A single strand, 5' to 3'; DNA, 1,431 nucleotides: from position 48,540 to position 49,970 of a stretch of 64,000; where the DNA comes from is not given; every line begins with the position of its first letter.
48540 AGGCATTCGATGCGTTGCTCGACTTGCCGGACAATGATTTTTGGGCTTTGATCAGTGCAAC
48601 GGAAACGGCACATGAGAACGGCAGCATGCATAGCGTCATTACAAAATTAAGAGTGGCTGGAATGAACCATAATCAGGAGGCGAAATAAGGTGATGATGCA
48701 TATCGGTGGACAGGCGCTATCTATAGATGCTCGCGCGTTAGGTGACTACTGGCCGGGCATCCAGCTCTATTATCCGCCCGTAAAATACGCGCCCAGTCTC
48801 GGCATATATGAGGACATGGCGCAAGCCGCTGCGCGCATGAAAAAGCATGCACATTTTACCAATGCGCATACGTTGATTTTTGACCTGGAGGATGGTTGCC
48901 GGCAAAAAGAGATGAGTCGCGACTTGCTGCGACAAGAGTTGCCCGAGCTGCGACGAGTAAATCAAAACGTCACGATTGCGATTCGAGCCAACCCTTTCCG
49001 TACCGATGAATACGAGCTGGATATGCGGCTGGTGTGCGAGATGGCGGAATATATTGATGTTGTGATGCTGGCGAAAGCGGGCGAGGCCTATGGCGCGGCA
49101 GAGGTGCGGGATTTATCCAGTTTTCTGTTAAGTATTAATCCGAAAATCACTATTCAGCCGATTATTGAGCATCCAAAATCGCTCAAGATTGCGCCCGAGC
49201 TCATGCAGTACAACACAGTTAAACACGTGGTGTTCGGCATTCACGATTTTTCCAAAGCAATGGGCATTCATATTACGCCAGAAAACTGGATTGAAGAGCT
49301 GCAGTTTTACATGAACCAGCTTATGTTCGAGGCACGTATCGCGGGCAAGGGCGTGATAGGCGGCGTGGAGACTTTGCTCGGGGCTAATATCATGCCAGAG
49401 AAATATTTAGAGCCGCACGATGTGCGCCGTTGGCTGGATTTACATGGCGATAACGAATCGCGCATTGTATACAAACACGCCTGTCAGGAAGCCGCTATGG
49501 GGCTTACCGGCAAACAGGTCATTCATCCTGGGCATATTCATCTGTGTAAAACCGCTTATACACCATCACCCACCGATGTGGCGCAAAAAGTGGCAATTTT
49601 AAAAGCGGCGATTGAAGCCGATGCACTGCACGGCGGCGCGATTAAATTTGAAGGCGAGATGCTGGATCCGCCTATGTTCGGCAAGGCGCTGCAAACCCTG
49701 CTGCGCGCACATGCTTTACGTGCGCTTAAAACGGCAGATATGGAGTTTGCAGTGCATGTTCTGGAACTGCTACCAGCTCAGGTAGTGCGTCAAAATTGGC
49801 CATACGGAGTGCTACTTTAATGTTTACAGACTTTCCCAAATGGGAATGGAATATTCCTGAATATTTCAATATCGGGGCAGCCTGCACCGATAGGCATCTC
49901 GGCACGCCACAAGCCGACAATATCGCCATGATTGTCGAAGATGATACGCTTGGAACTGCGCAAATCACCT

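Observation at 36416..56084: Candidate new acetyl-CoA assimilation route: a citramalate/mesaconate arm linked to the methylcitrate cycle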

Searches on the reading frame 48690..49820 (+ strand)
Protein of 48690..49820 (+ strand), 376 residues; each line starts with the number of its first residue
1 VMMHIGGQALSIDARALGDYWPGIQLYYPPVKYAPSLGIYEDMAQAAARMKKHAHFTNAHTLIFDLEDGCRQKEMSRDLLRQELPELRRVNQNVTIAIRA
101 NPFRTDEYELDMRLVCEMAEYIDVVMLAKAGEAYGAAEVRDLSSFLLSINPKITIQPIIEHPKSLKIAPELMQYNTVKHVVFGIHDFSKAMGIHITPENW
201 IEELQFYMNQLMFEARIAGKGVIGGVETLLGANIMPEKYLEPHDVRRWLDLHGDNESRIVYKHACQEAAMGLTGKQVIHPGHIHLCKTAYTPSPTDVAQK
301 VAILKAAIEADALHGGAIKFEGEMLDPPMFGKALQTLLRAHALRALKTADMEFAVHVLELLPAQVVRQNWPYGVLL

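Call 3: search_protein_families(library=ncbifam, proteins=[window:48690-49820:+], max_evalue=0.00001)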
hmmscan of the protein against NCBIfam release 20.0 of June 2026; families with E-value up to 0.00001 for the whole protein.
window:48690-49820:+ (376 aa): 2 families
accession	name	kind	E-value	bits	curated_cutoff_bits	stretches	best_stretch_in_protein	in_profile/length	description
TIGR01588.1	citE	equivalog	1.4e-14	53.9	443.4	1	267-341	210-284/288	citrate (pro-3S)-lyase subunit beta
NF038242.1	RipC_Ccl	equivalog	1.2e-11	44.7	375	0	53-199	17-161/268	itaconate degradation C-C-lyase RipC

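Call 5: search_protein_families(library=pfam, proteins=[window:48690-49820:+], max_evalue=0.01)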
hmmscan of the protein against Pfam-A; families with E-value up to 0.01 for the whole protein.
window:48690-49820:+ (376 aa): 2 families
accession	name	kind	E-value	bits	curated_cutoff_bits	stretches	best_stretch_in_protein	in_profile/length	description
PF03328.21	HpcH_HpaI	-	2.9e-10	40.3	25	1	46-226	9-191/221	HpcH/HpaI aldolase/citrate lyase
PF15617.12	C-C_Bond_Lyase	-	7.2e-08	32.4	28.4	1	263-308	241-286/320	C-C_Bond_Lyase of the TIM-Barrel fold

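Call 11: search_solved_structures(query=window:48690-49820:+, max_evalue=0.001)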
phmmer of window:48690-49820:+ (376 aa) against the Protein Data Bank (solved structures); distinct sequences matched with E-value up to 0.001: 10.
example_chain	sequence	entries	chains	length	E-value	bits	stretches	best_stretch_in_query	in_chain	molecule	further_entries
1sgj_A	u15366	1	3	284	1.1e-12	51.4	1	263-338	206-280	citrate lyase, beta subunit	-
5vxc_A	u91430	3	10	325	2.9e-10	43.3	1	263-343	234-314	Citrate lyase subunit beta-like protein, mitochondrial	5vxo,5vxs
5ugr_A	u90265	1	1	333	4.2e-09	39.5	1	266-341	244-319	Malyl-CoA lyase/beta-methylmalyl-CoA lyase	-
4l9y_A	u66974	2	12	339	5.2e-06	29.3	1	263-333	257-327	Malyl-CoA lyase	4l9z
6aq4_A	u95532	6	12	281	1.4e-05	27.9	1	263-339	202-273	Citrate lyase subunit beta-like protein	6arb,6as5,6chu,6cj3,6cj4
1z6k_A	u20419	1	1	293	1.6e-05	27.7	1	263-339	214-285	Citrate Lyase beta subunit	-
1u5h_A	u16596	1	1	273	0.00015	24.5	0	263-339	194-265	citE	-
1u5v_A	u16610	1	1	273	0.00016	24.5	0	263-339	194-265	citE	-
8khl_A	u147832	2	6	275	0.00021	24.1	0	269-340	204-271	Probable acyl-CoA lyase beta chain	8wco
9nzb_A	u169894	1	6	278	0.00022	24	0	269-340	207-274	Acyl-CoA lyase beta chain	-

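Call 24: find_homologous_proteins(query=window:48690-49820:+, max_evalue=0.00001)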
Query window:48690-49820:+ (376 aa): 1191 proteins with E <= 0.00001 among 7560 candidates; the best 120 are listed.
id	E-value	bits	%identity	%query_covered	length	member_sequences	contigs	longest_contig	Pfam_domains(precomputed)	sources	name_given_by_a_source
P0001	2.0e-253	858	100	100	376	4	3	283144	PF03328.21,PF15617.13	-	-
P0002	1.1e-248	843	98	100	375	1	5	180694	PF03328.21,PF15617.13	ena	-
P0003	4.3e-246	834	97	100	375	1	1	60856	PF03328.21,PF15617.13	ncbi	-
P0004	1.0e-243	826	96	100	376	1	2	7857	PF03328.21,PF15617.13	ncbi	-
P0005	1.6e-242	822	94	100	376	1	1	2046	PF03328.21,PF15617.13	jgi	jgi:citrate lyase subunit beta / citryl-CoA lyase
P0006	1.1e-238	810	94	100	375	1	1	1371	PF03328.21,PF15617.13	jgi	jgi:citrate lyase beta subunit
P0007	2.0e-237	806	93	100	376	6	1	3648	PF03328.21,PF15617.13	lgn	-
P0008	8.0e-237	804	93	100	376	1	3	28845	PF03328.21,PF15617.13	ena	-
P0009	5.6e-236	801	92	100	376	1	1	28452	PF03328.21,PF15617.13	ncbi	ncbi:MAG: aldolase/citrate lyase family protein [Methylotenera sp.]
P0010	6.7e-236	801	92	100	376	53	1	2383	PF03328.21,PF15617.13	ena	-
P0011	3.1e-235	798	92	100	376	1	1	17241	PF03328.21,PF15617.13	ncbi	-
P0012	1.2e-233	793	91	100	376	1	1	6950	PF03328.21,PF15617.13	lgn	-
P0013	6.0e-233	791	91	100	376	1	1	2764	PF03328.21,PF15617.13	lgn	-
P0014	1.5e-232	790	91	100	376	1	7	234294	PF03328.21,PF15617.13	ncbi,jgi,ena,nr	ncbi:MAG TPA: aldolase/citrate lyase family protein [Methylotenera sp.]|nr:aldolase/citrate lyase fa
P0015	1.9e-232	789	91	100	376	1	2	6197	PF03328.21,PF15617.13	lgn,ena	-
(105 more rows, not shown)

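Call 26: find_related_loci(query=window:48690-49820:+, collection=genome_contigs, flank=10000)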
Query window:48690-49820:+ (376 aa) in genome_contigs; peptide patterns used: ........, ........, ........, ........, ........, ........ (x = any residue, [..] = any of these).
390 stretches matched a pattern; 374 encode a relative of the query (tblastn E <= 1e-3); the best 80 are kept; 80 distinct loci.
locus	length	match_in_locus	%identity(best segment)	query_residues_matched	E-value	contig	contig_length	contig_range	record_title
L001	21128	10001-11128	100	1-376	0e+0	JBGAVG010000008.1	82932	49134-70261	MAG: Methylotenera sp. isolate MAG_AAO_AS.12 AAOAS-12_NODE_8_length_82932_cov_11.587062, whole genome shotgun sequence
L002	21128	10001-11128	99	1-376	0e+0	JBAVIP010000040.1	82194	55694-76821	MAG: Methylotenera sp. isolate MFD04666_ilm_asm_bin16 k127_126583, whole genome shotgun sequence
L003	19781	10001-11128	99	1-376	0e+0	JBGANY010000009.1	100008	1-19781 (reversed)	MAG: Methylotenera sp. isolate MAG_AAO_H10.98 AAOH10-98_opera_contig_1141, whole genome shotgun sequence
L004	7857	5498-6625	96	1-376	0e+0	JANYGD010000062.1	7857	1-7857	MAG: Methylotenera sp. isolate 340R_metabinner_32 340R_k141_173302, whole genome shotgun sequence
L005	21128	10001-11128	92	1-376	0e+0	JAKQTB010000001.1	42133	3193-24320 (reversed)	MAG: Pseudomonadota bacterium isolate USMO_metabat.97 k141_1089678, whole genome shotgun sequence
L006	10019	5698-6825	93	1-376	0e+0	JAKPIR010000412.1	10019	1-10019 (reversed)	MAG: Pseudomonadota bacterium isolate USOA134_metabat.83 k141_424990, whole genome shotgun sequence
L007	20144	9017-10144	92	1-376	0e+0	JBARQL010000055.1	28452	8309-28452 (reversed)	MAG: Methylotenera sp. isolate MFD13448_ilm_asm_bin13 k127_89425, whole genome shotgun sequence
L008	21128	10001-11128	91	1-376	0e+0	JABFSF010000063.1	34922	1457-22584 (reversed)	MAG: Methylotenera sp. isolate WB-IL-03 seq_520, whole genome shotgun sequence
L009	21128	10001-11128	91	1-376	0e+0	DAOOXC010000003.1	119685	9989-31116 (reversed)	MAG TPA_asm: Methylotenera sp. isolate AMR_MDS_3599 NODE_141_length_119685_cov_11.600192, whole genome shotgun sequence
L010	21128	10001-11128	91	1-376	0e+0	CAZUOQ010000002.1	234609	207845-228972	MAG TPA_asm: uncultured Methylotenera sp. isolate binchicken_co214_127 genome assembly, contig: NODE_13_length_234609_co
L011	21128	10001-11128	91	1-376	0e+0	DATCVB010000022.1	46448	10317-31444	MAG TPA_asm: Methylotenera sp. isolate SMAG_U7374 k141_124579, whole genome shotgun sequence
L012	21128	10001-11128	90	1-376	0e+0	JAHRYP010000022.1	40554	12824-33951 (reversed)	MAG: Methylotenera sp. isolate AG31 NODE_328_length_40554_cov_6.095434, whole genome shotgun sequence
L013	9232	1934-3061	90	1-376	0e+0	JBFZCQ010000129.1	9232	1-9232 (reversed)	MAG: Methylotenera sp. isolate PPR_0528 k121_5988795, whole genome shotgun sequence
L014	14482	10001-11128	90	1-376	0e+0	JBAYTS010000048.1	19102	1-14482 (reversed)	MAG: Methylotenera sp. isolate SO_2016_LW3_14 scaffold04107_LW162_2016, whole genome shotgun sequence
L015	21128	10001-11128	89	1-376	0e+0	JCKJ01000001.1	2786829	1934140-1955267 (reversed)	Methylophilaceae bacterium 11 Meth11DRAFT_Scaffold1.1_C, whole genome shotgun sequence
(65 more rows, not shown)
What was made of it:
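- Checked: The closest genome record is a Methylotenera sp. MAG (call 26).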

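Call 31: search_solved_structures(query=window:48690-49820:+, max_evalue=0.0001, show_alignments=4)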
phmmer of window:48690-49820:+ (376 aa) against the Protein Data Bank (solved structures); distinct sequences matched with E-value up to 0.0001: 6.
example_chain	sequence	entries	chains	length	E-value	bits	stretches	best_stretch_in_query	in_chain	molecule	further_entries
1sgj_A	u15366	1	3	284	1.1e-12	51.4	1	263-338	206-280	citrate lyase, beta subunit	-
5vxc_A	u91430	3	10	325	2.9e-10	43.3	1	263-343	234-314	Citrate lyase subunit beta-like protein, mitochondrial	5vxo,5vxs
5ugr_A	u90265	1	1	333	4.2e-09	39.5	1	266-341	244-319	Malyl-CoA lyase/beta-methylmalyl-CoA lyase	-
4l9y_A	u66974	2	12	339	5.2e-06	29.3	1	263-333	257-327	Malyl-CoA lyase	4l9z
6aq4_A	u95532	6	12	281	1.4e-05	27.9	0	263-339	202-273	Citrate lyase subunit beta-like protein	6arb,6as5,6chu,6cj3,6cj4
1z6k_A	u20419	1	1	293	1.6e-05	27.7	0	263-339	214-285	Citrate Lyase beta subunit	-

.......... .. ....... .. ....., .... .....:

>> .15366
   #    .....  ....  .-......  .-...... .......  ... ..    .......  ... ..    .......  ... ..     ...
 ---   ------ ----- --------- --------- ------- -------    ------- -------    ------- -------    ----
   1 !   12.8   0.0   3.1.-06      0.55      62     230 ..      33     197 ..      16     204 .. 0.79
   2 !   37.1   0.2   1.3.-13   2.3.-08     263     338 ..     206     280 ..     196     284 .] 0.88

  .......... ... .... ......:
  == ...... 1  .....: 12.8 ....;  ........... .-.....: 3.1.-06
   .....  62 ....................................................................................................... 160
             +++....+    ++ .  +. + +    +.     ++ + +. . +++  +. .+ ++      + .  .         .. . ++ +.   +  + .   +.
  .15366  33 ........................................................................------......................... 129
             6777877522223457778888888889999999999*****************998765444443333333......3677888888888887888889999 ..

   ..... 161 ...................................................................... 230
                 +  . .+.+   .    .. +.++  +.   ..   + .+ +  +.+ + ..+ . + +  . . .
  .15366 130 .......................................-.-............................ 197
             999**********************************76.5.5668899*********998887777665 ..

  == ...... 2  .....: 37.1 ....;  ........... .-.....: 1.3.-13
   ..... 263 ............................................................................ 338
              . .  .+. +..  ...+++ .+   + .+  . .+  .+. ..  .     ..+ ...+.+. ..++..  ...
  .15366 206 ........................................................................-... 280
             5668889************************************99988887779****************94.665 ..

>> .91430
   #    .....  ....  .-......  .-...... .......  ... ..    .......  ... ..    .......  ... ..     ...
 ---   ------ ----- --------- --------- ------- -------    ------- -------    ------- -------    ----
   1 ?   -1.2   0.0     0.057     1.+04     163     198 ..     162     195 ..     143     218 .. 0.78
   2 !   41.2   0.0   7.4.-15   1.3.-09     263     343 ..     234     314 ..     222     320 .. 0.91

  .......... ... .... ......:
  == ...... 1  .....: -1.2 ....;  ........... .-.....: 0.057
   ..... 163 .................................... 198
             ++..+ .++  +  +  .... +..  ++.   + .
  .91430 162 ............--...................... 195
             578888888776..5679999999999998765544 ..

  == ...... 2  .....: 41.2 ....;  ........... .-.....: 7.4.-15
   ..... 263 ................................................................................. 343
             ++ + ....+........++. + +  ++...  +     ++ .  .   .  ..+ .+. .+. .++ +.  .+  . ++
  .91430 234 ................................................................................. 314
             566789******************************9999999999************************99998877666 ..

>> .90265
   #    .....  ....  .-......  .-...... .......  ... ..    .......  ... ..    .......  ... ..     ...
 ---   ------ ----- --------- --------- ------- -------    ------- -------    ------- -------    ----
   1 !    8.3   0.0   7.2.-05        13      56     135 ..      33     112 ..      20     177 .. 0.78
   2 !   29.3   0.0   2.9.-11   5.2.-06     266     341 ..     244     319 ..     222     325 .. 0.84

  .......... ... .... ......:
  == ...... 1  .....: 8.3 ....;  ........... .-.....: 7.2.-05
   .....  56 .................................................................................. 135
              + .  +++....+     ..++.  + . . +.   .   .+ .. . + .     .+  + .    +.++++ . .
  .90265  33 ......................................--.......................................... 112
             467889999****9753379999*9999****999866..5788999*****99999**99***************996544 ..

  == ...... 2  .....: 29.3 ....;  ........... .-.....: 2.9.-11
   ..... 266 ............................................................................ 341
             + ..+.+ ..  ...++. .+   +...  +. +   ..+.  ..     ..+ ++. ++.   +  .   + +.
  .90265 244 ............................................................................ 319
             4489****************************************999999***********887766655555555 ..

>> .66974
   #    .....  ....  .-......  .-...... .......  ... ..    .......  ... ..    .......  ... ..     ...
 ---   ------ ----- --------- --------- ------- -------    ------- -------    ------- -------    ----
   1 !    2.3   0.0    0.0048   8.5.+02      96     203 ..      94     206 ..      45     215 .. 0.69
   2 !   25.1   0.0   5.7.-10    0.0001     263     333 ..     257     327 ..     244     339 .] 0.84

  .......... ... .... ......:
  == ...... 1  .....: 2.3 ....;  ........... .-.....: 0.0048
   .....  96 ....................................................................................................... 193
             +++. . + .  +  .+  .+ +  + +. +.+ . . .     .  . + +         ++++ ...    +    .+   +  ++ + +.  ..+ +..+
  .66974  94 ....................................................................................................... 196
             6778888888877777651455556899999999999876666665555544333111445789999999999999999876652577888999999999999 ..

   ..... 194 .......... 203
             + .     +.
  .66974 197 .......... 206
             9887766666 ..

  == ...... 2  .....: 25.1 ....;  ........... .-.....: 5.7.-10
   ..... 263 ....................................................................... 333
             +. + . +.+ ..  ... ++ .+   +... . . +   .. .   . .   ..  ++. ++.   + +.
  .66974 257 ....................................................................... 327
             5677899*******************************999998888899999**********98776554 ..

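Call 62: search_protein_representatives(protein=window:48690-49820:+)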
Query: 376 residues. Proteins with E-value up to 0.001 (for the whole library): 1402; up to 1e-10: 111; up to 1e-30: 34. The best 150 are listed.
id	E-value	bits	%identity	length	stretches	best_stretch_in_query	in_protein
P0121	2.8e-137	474.4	74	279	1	98-376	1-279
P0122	7.2e-108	377.7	70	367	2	144-320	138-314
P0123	3.1e-106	372.3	52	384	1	16-374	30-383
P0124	3.4e-105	368.9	48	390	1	20-375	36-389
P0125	2.9e-100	352.6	47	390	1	20-372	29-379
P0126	8.0e-89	315.0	67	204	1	177-375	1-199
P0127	1.5e-88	314.2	42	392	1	16-375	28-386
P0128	8.4e-87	308.4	76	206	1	14-198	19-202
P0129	6.0e-86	305.6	76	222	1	153-330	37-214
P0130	7.7e-81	288.8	48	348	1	22-354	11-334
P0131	2.9e-73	263.8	66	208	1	172-350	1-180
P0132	5.2e-65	236.7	81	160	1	11-139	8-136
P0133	1.5e-49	185.8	80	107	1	270-376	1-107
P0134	1.3e-48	182.7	57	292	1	14-199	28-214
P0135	1.1e-47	179.7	81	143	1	11-109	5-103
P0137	5.1e-44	167.6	39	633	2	56-249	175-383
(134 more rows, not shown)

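Call 63: list_cluster_members(proteins=[P0123, P0124, P0125, P0127, P0130, P0137, P0122])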
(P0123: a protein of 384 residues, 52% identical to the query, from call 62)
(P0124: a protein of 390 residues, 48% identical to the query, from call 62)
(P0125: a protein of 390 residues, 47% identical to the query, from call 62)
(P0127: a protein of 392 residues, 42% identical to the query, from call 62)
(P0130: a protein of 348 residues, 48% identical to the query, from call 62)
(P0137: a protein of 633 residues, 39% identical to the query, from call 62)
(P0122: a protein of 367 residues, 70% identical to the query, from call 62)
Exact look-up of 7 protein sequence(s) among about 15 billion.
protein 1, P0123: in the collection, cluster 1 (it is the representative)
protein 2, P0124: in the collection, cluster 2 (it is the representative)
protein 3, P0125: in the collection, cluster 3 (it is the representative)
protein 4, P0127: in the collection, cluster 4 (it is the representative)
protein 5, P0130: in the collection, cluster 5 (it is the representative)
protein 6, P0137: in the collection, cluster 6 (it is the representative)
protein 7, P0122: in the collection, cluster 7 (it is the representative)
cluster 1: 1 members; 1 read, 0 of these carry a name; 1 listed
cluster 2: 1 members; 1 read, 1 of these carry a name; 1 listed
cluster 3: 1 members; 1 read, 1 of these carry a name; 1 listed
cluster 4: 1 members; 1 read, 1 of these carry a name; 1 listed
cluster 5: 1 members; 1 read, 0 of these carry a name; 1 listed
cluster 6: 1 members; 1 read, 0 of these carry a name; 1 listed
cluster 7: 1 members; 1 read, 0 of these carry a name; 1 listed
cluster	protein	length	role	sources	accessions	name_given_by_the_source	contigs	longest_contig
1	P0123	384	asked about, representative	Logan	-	-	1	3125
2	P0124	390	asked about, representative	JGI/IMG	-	citrate lyase subunit beta / citryl-CoA lyase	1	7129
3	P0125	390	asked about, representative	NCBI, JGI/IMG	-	citrate lyase subunit beta/citryl-CoA lyase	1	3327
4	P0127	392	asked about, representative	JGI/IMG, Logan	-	citrate lyase beta subunit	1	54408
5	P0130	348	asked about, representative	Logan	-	-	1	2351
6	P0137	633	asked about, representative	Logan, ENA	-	-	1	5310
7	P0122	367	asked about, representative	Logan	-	-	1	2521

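Call 64: find_homologous_proteins(query=P0127, max_evalue=1e-20)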
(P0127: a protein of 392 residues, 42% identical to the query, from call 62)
Query P0127 (392 aa): 41 proteins with E <= 1e-20 among 8000 candidates.
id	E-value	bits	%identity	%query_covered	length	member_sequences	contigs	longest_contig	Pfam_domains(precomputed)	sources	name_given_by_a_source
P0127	7.7e-257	870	100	100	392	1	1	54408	PF03328.21,PF15617.13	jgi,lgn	jgi:citrate lyase beta subunit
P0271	1.4e-119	418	53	92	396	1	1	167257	PF03328.21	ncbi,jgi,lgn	-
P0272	5.8e-98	347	47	90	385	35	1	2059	PF03328.21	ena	-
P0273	1.5e-96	342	46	90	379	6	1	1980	PF03328.21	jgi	jgi:citrate lyase beta subunit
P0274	6.4e-96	340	46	90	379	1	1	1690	PF03328.21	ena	-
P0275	7.9e-96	340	45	90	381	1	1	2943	PF03328.21,PF15617.13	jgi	-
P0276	9.9e-95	336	41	96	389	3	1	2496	PF03328.21,PF15617.13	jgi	jgi:citrate lyase beta subunit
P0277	2.5e-94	335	44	92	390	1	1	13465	PF03328.21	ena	-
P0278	5.4e-94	334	45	90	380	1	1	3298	PF03328.21,PF15617.13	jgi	jgi:citrate lyase subunit beta / citryl-CoA lyase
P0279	1.4e-93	332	44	90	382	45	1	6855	PF03328.21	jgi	jgi:citrate lyase subunit beta / citryl-CoA lyase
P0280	2.2e-93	332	43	91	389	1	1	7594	PF03328.21,PF15617.13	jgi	jgi:citrate lyase beta subunit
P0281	4.1e-93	331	43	93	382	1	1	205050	PF03328.21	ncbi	-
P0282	4.8e-93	330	42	91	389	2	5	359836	PF03328.21,PF15617.13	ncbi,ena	-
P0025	3.7e-89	318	43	94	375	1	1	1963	PF03328.21,PF15617.13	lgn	-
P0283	1.2e-88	316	41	90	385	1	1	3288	PF03328.21,PF15617.13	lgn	-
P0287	1.8e-86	309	45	85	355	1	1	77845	PF03328.21,PF15617.13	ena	-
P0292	1.1e-73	267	38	90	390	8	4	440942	PF03328.21,PF15617.13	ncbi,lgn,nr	ncbi:MAG: hypothetical protein KF713_08880 [Turneriella sp.]|nr:hypothetical protein [Turneriella sp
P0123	7.8e-69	251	37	91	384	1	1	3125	PF03328.21,PF15617.13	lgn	-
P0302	9.6e-69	250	37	91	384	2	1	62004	PF03328.21,PF15617.13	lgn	-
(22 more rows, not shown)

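Call 65: find_encoding_contigs(protein=P0127, flank=10000, max_places=1)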
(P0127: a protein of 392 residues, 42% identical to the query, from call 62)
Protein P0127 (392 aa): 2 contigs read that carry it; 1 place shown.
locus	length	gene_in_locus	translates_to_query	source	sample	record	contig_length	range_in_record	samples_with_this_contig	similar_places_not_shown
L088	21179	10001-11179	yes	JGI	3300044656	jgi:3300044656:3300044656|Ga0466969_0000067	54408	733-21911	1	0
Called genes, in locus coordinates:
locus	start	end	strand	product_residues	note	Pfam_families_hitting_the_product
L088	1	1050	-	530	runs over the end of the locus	PF00135:COesterase, PF20434:BD-FAE, PF07859:Abhydrolase_3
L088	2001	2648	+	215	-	-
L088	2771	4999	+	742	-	-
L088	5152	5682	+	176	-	-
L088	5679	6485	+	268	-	PF01135:PCMT, PF01209:Ubie_methyltran, PF13489:Methyltransf_23 (weak), PF08241:Methyltransf_11, PF08242:Methyltransf_12, PF13649:Methyltransf_25, PF13847:Methyltransf_31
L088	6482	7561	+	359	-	PF25608:NAL1_N (weak)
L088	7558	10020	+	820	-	PF09286:Pro-kuma_activ, PF00082:Peptidase_S8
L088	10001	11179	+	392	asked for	PF03328:HpcH_HpaI, PF15617:C-C_Bond_Lyase (faint)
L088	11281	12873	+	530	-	PF00501:AMP-binding, PF13193:AMP-binding_C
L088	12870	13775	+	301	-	PF01738:DLH, PF00326:Peptidase_S9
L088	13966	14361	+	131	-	PF00072:Response_reg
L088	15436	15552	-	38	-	-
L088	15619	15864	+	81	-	-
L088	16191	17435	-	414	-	-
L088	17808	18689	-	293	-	-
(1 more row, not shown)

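Call 66: find_encoding_contigs(protein=P0271, flank=10000, max_places=1)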
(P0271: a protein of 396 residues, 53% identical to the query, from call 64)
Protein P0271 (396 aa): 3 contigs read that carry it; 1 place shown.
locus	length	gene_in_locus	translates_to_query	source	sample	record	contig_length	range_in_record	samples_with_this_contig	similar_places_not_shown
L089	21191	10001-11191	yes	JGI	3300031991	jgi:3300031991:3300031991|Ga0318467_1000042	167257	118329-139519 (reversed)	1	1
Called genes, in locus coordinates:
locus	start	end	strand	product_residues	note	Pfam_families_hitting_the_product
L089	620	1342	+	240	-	PF04402:SIMPL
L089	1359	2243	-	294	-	PF01790:LGT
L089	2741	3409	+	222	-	-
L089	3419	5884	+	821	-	-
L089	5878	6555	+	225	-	-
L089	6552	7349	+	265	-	PF01135:PCMT (weak), PF01209:Ubie_methyltran, PF13847:Methyltransf_31, PF08241:Methyltransf_11, PF08242:Methyltransf_12, PF13649:Methyltransf_25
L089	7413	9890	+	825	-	PF09286:Pro-kuma_activ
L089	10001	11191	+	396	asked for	PF03328:HpcH_HpaI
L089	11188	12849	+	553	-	PF00501:AMP-binding, PF13193:AMP-binding_C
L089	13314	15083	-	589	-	-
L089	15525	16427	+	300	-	PF01513:NAD_kinase, PF20143:NAD_kinase_C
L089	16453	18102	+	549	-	PF02463:SMC_N, PF13476:AAA_23, PF13304:AAA_21 (faint)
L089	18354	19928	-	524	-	PF00135:COesterase, PF20434:BD-FAE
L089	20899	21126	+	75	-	-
